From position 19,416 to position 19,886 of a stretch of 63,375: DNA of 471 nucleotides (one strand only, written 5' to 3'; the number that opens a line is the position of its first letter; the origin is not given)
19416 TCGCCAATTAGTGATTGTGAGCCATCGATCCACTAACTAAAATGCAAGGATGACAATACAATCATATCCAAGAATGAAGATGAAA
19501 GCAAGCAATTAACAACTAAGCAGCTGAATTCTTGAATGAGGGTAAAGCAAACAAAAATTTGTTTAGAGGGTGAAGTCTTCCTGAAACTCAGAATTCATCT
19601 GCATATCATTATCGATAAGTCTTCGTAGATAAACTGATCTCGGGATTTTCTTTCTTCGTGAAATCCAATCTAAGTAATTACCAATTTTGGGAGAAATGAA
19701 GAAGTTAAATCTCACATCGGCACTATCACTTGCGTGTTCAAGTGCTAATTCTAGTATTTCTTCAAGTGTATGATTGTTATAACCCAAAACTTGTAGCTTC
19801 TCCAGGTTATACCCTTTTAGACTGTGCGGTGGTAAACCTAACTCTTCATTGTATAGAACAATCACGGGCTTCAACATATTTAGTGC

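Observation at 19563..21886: AT-rich 3-gene island: two DNPH1/Rcl-like N-glycosidase-RHH fusions flanking a PNP/AMP-nucleosidase-fold protein (candidate undescribed nucleotide-targeting conflict module)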

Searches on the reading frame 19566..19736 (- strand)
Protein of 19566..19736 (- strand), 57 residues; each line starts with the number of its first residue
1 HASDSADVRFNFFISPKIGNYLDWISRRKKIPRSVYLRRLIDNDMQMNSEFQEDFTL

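Call 52: search_protein_families(library=pfam, alignment_id=A6, max_evalue=0.1)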
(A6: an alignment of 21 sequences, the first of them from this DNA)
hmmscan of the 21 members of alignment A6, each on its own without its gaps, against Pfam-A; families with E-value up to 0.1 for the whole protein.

A. member 1, seq(57 aa): 1 family
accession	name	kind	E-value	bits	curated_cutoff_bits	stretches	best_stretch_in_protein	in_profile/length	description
PF12651.13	RHH_3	-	0.0021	18.4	21.6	1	8-39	3-34/44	Ribbon-helix-helix domain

B. families by the number of members that match (of 21 scanned): 6 families
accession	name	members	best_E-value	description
PF12651.13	RHH_3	8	0.00025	Ribbon-helix-helix domain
PF09373.15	PMBR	3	0.06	Pseudomurein-binding repeat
PF01402.27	RHH_1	2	0.023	Ribbon-helix-helix protein, copG family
PF06636.16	DUF1157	1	0.023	Protein of unknown function (DUF1157)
PF04158.19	Sof1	1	0.068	Sof1-like domain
PF22951.1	3HBD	1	0.091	Three-helical bundle domain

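Call 53: search_solved_structures(query=A6, max_evalue=10, show_alignments=3)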
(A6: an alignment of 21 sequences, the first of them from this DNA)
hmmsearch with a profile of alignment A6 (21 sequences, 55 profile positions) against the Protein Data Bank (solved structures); distinct sequences matched with E-value up to 10: 1.
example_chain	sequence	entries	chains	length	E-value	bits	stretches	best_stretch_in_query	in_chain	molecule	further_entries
7by2_A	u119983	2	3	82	0.64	13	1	21-49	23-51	CopG family transcriptional regulator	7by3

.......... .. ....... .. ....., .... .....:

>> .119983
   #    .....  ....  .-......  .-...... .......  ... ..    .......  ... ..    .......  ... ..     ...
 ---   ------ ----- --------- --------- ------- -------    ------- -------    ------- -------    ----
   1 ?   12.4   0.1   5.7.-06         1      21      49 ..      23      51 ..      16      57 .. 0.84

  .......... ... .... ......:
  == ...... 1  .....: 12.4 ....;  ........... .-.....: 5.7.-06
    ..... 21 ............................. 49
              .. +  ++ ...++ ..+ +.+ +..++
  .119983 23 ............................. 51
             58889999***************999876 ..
